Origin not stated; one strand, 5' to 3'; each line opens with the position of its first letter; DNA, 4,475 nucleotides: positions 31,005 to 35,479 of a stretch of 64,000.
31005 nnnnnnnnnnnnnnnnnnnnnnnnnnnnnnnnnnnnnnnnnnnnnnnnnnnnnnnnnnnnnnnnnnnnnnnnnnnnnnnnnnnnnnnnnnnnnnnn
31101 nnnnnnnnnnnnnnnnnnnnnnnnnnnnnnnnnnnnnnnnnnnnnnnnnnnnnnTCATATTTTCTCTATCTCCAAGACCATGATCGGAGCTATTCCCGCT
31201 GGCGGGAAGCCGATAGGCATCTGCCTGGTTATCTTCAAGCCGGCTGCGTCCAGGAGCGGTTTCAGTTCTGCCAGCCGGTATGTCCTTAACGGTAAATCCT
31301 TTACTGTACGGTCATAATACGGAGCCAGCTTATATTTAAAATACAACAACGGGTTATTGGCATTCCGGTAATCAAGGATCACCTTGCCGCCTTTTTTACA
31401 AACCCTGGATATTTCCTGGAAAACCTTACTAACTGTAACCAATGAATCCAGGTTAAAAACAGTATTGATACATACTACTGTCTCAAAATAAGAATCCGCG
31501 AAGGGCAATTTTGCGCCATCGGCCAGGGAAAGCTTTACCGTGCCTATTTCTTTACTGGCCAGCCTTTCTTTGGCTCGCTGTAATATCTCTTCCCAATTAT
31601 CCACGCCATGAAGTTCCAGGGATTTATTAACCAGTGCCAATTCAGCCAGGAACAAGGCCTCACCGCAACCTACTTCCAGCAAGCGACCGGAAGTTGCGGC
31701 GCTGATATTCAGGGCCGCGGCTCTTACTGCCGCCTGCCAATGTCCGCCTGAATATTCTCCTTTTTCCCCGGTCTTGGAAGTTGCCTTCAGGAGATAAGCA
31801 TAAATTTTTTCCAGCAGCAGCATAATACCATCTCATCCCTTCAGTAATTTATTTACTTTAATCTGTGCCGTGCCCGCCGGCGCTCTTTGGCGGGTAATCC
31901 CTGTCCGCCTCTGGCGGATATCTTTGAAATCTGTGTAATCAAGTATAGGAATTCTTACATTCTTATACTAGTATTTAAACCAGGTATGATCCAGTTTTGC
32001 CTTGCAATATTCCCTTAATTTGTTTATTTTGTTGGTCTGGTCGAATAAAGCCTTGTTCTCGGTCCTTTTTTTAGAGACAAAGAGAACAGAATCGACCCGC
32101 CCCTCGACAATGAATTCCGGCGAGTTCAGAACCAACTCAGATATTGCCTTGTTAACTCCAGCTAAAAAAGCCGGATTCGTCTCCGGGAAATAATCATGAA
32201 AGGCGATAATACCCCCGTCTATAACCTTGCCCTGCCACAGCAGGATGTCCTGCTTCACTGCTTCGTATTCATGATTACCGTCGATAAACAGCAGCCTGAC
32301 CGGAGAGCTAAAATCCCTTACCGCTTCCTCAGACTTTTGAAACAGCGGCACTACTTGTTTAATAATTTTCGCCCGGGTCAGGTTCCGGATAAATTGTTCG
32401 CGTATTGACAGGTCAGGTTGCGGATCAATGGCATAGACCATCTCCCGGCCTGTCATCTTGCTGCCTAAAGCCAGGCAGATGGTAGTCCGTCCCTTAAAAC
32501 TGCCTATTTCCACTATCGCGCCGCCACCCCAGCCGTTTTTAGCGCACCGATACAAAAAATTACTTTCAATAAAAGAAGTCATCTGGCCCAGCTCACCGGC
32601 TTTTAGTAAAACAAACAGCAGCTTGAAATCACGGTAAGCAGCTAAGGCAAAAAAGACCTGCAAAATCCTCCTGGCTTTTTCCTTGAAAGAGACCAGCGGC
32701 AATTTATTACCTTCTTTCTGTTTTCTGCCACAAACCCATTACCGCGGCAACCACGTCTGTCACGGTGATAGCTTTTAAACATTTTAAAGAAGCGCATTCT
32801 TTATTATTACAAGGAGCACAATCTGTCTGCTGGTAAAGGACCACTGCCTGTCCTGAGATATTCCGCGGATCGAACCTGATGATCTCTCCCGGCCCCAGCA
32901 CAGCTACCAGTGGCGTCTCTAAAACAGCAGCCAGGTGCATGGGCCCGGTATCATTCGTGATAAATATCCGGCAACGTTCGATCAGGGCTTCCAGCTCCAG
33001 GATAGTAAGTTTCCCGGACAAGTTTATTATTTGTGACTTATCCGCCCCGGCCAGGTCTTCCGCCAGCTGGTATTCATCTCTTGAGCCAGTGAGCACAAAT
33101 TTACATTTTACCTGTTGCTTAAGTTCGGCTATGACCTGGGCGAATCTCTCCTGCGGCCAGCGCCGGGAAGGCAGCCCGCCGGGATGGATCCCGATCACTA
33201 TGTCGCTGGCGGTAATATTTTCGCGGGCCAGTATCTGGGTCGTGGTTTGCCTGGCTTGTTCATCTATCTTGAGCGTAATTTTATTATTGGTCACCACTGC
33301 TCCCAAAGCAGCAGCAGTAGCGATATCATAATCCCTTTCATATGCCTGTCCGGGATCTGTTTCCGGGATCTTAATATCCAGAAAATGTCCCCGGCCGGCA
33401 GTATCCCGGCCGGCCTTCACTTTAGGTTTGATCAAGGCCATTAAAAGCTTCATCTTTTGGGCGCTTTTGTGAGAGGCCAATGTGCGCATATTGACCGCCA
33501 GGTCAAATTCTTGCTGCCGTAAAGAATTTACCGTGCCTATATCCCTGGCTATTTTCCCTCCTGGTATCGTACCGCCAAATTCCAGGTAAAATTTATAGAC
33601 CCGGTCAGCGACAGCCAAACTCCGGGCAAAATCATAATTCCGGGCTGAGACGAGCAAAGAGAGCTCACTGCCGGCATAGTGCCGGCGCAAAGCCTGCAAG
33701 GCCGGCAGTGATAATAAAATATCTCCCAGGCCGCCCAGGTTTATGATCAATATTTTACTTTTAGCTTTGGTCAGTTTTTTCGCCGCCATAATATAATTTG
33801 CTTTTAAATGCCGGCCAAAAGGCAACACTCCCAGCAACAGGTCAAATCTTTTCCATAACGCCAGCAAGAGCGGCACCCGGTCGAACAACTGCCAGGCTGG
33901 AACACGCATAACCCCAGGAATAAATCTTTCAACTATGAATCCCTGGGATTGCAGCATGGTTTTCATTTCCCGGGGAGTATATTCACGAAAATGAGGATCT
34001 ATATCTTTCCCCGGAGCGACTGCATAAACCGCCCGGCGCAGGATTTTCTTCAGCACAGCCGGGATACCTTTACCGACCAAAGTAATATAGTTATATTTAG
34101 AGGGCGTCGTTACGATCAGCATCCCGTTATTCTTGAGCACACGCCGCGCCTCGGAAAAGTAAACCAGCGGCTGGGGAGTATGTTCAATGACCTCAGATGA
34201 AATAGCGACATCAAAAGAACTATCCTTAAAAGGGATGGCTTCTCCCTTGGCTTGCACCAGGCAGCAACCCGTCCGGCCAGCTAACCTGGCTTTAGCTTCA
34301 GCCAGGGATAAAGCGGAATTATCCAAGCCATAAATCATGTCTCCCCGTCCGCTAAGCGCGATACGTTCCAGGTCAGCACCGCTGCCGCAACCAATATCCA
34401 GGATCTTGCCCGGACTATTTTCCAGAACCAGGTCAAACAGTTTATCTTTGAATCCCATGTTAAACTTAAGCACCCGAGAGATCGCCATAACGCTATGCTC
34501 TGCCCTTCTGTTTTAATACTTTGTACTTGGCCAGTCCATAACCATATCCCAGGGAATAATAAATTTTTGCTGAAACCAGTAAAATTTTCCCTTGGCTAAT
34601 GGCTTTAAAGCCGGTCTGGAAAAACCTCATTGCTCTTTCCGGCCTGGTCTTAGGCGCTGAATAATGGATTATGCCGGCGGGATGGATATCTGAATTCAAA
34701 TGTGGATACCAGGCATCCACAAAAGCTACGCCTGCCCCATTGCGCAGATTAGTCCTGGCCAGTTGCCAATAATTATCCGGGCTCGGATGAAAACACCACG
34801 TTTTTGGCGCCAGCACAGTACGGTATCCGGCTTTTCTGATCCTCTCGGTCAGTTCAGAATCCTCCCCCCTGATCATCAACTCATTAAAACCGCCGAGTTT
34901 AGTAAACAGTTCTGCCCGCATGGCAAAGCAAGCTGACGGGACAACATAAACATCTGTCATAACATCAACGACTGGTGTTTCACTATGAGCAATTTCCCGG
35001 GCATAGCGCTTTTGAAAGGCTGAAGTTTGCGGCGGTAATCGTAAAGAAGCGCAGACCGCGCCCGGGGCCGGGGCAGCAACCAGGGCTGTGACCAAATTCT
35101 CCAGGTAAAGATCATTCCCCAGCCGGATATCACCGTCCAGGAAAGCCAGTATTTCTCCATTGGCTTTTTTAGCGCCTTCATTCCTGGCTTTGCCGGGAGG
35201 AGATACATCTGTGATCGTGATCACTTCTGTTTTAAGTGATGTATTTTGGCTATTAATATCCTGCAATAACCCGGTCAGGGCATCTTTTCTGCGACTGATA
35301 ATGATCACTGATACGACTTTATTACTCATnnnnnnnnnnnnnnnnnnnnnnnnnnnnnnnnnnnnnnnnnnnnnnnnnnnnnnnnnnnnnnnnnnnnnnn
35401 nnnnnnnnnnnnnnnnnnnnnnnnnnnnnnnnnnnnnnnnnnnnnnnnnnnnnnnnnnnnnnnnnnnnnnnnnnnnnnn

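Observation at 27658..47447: Heavily methylating glycan locus with two radical SAM enzymes (one B12-dependent) and a TagF-like transferase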

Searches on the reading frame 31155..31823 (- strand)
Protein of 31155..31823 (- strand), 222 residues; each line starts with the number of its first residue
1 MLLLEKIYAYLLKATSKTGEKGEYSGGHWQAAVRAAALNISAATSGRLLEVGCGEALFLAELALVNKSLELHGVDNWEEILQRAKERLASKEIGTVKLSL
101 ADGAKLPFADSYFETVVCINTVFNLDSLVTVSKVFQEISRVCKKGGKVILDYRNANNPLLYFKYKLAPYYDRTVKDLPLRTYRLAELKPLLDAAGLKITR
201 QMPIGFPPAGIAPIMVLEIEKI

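Call 4: search_protein_families(library=pfam, proteins=[window:31155-31823:-], max_evalue=0.01)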
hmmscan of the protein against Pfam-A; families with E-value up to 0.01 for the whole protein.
window:31155-31823:- (222 aa): 10 families
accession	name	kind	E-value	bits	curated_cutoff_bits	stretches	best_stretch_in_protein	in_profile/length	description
PF13847.12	Methyltransf_31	-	1.5e-18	67.3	27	1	47-167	6-126/145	Methyltransferase domain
PF08241.18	Methyltransf_11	-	6.5e-18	65.6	21.2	1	49-150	1-95/95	Methyltransferase domain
PF13649.12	Methyltransf_25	-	2.3e-16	60.7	27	1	49-146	2-97/97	Methyltransferase domain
PF01209.24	Ubie_methyltran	-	1.7e-10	41.1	20.1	1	44-166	47-168/233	ubiE/COQ5 methyltransferase family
PF08242.18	Methyltransf_12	-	1.3e-09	39.1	30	1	49-147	1-97/98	Methyltransferase domain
PF13489.12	Methyltransf_23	-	1.7e-08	34.8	27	1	42-200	20-163/164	Methyltransferase domain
PF01135.25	PCMT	-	0.00089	19.5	20.3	1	44-105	73-135/210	Protein-L-isoaspartate(D-aspartate) O-methyltransferase (PCMT)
PF05175.20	MTS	-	0.0015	18.6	23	1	21-118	8-104/170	Methyltransferase small domain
PF03141.22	Methyltransf_29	-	0.0017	17.4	23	1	47-152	120-219/506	Putative S-adenosyl-L-methionine-dependent methyltransferase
PF05401.17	NodS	-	0.0028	18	24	1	39-150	38-144/201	Nodulation protein S (NodS)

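Call 8: search_protein_families(library=ncbifam, proteins=[window:31155-31823:-], max_evalue=0.00001)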
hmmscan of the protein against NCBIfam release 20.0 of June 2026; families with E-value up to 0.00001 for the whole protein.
window:31155-31823:- (222 aa): 18 families
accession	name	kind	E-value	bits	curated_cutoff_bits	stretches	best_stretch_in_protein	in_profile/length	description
NF045882.1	PLipidMtase_Leg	equivalog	1.7e-12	47.6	390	1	36-162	34-156/207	phospholipid N-methyltransferase PmtA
NF047649.1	MTase_UXPK_star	exception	1.7e-12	46.9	460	1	48-150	81-181/283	methyltransferase/UXPK-star double selenoprotein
NF041537.1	ArsM_AhpD_UU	exception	1.7e-12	46.8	510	1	47-150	79-180/345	arsenite methyltransferase/AhpD domain selenoprotein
TIGR01934.1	MenG_MenH_UbiE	subfamily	2.4e-12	46.6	158.35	1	38-161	33-153/223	ubiquinone/menaquinone biosynthesis methyltransferase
NF041536.1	ArsM_DUF2284_UU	exception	2.8e-11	42.5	575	1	47-150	79-180/459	arsenite methyltransferase/DUF2284 domain selenoprotein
NF001243.0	PRK00216.1-4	equivalog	4.4e-11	42.6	235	1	44-169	47-169/237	demethylmenaquinone methyltransferase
NF001244.0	PRK00216.1-5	equivalog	1.1e-10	41.2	216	1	40-162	43-166/236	bifunctional demethylmenaquinone methyltransferase/2-methoxy-6-polyprenyl-1,4-benzoquinol methylase UbiE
NF045667.1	MTase_DVU1556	equivalog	5e-10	39.2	155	1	36-150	14-119/213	DVU_1556 family methyltransferase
TIGR02752.1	MenG_heptapren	equivalog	6.8e-10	38.8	419.85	1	45-163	46-161/231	demethylmenaquinone methyltransferase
NF052510.1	methyltran_MpqE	exception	9.2e-10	38.3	335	1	33-165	35-167/234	methyl-plastoquinone biosynthesis methyltransferase MpqE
NF001240.0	PRK00216.1-1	equivalog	1e-08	34.5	378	1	48-154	67-173/251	bifunctional demethylmenaquinone methyltransferase/2-methoxy-6-polyprenyl-1,4-benzoquinol methylase UbiE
NF043040.1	corrin_prot_MT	hypoth_equivalog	1.7e-08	34.1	180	1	25-150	23-147/216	corrinoid protein-associated methyltransferase CpaM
NF001241.0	PRK00216.1-2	equivalog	3.5e-08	33.4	327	1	29-150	39-147/231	demethylmenaquinone methyltransferase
NF008823.0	PRK11873.1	subfamily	1e-07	31.8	263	1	51-149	86-180/272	arsenite methyltransferase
TIGR02072.1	BioC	equivalog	3.1e-07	30.4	184.95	1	45-150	35-132/244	malonyl-ACP O-methyltransferase BioC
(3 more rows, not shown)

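Call 44: search_solved_structures(query=window:31155-31823:-, max_evalue=0.000001)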
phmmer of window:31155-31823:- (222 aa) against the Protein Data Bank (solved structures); distinct sequences matched with E-value up to 0.000001: 1.
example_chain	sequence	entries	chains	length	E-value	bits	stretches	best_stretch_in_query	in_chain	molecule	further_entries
1ve3_A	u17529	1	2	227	1.4e-10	44.5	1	45-163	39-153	hypothetical protein PH0226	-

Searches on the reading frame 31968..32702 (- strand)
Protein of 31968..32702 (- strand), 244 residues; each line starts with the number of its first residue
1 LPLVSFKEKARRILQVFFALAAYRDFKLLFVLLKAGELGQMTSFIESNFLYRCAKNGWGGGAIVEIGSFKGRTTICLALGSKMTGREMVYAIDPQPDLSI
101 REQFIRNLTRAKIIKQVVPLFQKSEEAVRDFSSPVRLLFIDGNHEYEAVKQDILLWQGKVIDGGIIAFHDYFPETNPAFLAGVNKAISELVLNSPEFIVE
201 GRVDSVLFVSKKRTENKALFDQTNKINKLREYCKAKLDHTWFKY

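Call 4: search_protein_families(library=pfam, proteins=[window:31968-32702:-], max_evalue=0.01)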
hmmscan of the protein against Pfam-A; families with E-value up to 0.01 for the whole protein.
window:31968-32702:- (244 aa): 1 family
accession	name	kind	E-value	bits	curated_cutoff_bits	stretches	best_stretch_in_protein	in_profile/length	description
PF13578.12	Methyltransf_24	-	7.9e-23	81.8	26.3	1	64-171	1-105/105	Methyltransferase domain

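Call 8: search_protein_families(library=ncbifam, proteins=[window:31968-32702:-], max_evalue=0.00001)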
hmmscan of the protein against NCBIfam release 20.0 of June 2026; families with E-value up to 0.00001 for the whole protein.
window:31968-32702:- (244 aa): 0 families

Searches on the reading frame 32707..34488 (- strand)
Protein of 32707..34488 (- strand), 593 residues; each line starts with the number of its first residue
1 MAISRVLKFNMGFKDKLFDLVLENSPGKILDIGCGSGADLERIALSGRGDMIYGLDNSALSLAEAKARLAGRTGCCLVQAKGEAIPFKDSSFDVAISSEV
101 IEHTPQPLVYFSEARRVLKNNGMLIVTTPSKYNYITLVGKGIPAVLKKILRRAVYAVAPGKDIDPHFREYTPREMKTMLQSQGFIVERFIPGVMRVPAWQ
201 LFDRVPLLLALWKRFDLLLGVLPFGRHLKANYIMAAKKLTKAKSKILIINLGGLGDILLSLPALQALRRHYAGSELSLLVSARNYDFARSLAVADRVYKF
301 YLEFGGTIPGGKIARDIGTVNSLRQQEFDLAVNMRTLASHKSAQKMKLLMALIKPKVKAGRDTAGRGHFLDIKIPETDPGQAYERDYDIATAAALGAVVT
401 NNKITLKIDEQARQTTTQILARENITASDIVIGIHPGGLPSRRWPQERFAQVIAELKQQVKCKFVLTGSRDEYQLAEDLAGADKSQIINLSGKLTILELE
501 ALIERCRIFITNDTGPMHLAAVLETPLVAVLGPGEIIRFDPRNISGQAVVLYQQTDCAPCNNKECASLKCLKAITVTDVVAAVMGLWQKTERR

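Call 4: search_protein_families(library=pfam, proteins=[window:32707-34488:-], max_evalue=0.01)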
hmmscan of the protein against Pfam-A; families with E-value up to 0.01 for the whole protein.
window:32707-34488:- (593 aa): 12 families
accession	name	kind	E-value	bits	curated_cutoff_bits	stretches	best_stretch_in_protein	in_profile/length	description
PF01075.23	Glyco_transf_9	-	4.2e-30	105.3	22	1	321-568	6-244/247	Glycosyltransferase family 9 (heptosyltransferase)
PF08241.18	Methyltransf_11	-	2.1e-21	76.8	21.2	1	30-126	1-95/95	Methyltransferase domain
PF13847.12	Methyltransf_31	-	4.3e-18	65.8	27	1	27-131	5-115/145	Methyltransferase domain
PF13649.12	Methyltransf_25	-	3.4e-17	63.4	27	1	29-122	1-97/97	Methyltransferase domain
PF08242.18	Methyltransf_12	-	4e-15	56.8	30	1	30-124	1-98/98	Methyltransferase domain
PF13489.12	Methyltransf_23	-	2.7e-14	53.7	27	1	23-186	20-161/164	Methyltransferase domain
PF01209.24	Ubie_methyltran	-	1.5e-10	41.3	20.1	1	13-134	35-159/233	ubiE/COQ5 methyltransferase family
PF08003.17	Methyltransf_9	-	1.8e-05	24.3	23.8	1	28-128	118-219/315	Protein of unknown function (DUF1698)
PF07021.18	MetW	-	0.00022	21.4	21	1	27-120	15-104/193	Methionine biosynthesis protein MetW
PF05175.20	MTS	-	0.0021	18.2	23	1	24-137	30-149/170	Methyltransferase small domain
PF03291.22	mRNA_G-N7_MeTrfase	-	0.0032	17.1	26.6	0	6-69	37-104/315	mRNA (guanine-N(7))-methyltransferase domain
PF02353.26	CMAS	-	0.0069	16.2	27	0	26-141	62-179/273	Mycolic acid cyclopropane synthetase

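Call 8: search_protein_families(library=ncbifam, proteins=[window:32707-34488:-], max_evalue=0.00001)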
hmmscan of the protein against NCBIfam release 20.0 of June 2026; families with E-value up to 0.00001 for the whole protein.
window:32707-34488:- (593 aa): 25 families
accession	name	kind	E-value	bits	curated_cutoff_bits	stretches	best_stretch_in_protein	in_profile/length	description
TIGR02195.1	heptsyl_trn_II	equivalog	5.6e-27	94.7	134.6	1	245-586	1-337/339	lipopolysaccharide heptosyltransferase II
TIGR02201.1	heptsyl_trn_III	equivalog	1e-26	93.8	170.2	1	245-584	1-340/344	putative lipopolysaccharide heptosyltransferase III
NF007742.0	PRK10422.1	equivalog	9.7e-26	90.4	467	1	241-589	3-345/352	lipopolysaccharide core heptosyltransferase RfaQ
TIGR02193.1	heptsyl_trn_I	equivalog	5.3e-24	85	185.3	1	245-542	1-292/320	lipopolysaccharide heptosyltransferase I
NF045667.1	MTase_DVU1556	equivalog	7.4e-16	58.2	155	1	24-127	21-120/213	DVU_1556 family methyltransferase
NF008162.0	PRK10916.1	equivalog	6e-15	55.3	569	1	391-535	147-291/348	ADP-heptose--LPS heptosyltransferase RfaF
NF047649.1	MTase_UXPK_star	exception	2.1e-13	50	460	1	26-127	77-182/283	methyltransferase/UXPK-star double selenoprotein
TIGR02072.1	BioC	equivalog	4.3e-13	49.6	184.95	1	16-133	22-139/244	malonyl-ACP O-methyltransferase BioC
TIGR01934.1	MenG_MenH_UbiE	subfamily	1.5e-11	44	158.35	1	13-141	27-155/223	ubiquinone/menaquinone biosynthesis methyltransferase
NF041537.1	ArsM_AhpD_UU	exception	4.8e-11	42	510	1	27-127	78-181/345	arsenite methyltransferase/AhpD domain selenoprotein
NF041536.1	ArsM_DUF2284_UU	exception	1.1e-10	40.4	575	1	26-127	77-181/459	arsenite methyltransferase/DUF2284 domain selenoprotein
TIGR01983.1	UbiG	equivalog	8.5e-10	38.3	102.95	1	28-129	52-154/228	bifunctional 2-polyprenyl-6-hydroxyphenol methylase/3-demethylubiquinol 3-O-methyltransferase UbiG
NF008204.0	PRK10964.1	equivalog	1.9e-09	37.1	437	1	418-534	168-282/322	lipopolysaccharide heptosyltransferase RfaC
NF043040.1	corrin_prot_MT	hypoth_equivalog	2.7e-09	36.8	180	1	25-127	41-148/216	corrinoid protein-associated methyltransferase CpaM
NF008823.0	PRK11873.1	subfamily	3.5e-09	36.5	263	1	28-126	80-181/272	arsenite methyltransferase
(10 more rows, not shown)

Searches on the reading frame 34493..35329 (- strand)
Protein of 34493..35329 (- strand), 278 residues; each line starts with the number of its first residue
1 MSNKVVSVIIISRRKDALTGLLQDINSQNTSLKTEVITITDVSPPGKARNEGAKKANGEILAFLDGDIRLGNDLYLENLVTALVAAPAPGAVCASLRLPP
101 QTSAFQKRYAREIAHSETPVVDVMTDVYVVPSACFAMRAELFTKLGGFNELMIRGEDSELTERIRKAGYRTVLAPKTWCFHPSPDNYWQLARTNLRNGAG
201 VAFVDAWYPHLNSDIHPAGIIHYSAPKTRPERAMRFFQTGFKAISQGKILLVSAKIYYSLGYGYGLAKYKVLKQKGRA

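Call 4: search_protein_families(library=pfam, proteins=[window:34493-35329:-], max_evalue=0.01)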
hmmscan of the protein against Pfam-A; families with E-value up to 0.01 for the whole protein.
window:34493-35329:- (278 aa): 7 families
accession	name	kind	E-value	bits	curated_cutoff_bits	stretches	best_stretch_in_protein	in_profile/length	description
PF13641.12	Glyco_tranf_2_3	-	2.4e-12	47.8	27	1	7-197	32-227/230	Glycosyltransferase like family 2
PF00535.33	Glycos_transf_2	-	4.6e-08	33.6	23.3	1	33-145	54-167/168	Glycosyl transferase family 2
PF13506.12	Glyco_transf_21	-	1.1e-07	32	21.7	1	52-179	25-152/174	Glycosyl transferase family 21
PF10111.15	Glyco_tranf_2_2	-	1.2e-05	25.4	27.3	1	44-167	68-202/276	Glycosyltransferase like family 2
PF13632.12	Glyco_trans_2_3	-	0.00021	21.6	27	1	120-200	62-142/198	Glycosyl transferase family group 2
PF02709.20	Glyco_transf_7C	-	0.0019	18.3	23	1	135-174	24-65/78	N-terminal domain of galactosyltransferase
PF13712.12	Glyco_tranf_2_5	-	0.0046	17.1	27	0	32-92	28-88/210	Glycosyltransferase like family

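Call 8: search_protein_families(library=ncbifam, proteins=[window:34493-35329:-], max_evalue=0.00001)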
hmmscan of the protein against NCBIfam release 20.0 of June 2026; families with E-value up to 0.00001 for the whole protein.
window:34493-35329:- (278 aa): 6 families
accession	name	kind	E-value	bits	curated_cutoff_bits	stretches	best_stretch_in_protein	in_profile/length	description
TIGR03965.1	mycofact_glyco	equivalog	4.2e-18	65.5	280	1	23-209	120-308/467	mycofactocin biosynthesis glycosyltransferase MftF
NF041875.1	EPS_EpsD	equivalog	3.9e-12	46.2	370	1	35-188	58-213/325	exopolysaccharide biosynthesis glycosyltransferase EpsD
TIGR04283.1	glyco_like_mftF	equivalog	4.9e-09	36.1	182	1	44-174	57-178/221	TIGR04283 family arsenosugar biosynthesis glycosyltransferase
TIGR03472.1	HpnI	equivalog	1.8e-08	33.6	310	1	54-198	123-269/373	bacteriohopanetetrol glucosamine biosynthesis glycosyltransferase HpnI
TIGR03937.1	PgaC_IcaA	equivalog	3.9e-07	29.4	422.3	1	15-200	85-269/407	poly-beta-1,6-N-acetyl-D-glucosamine synthase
NF038299.1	EPS_HpsN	equivalog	9.5e-06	24.8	425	0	8-94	33-117/317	hormogonium polysaccharide biosynthesis glycosyltransferase HpsN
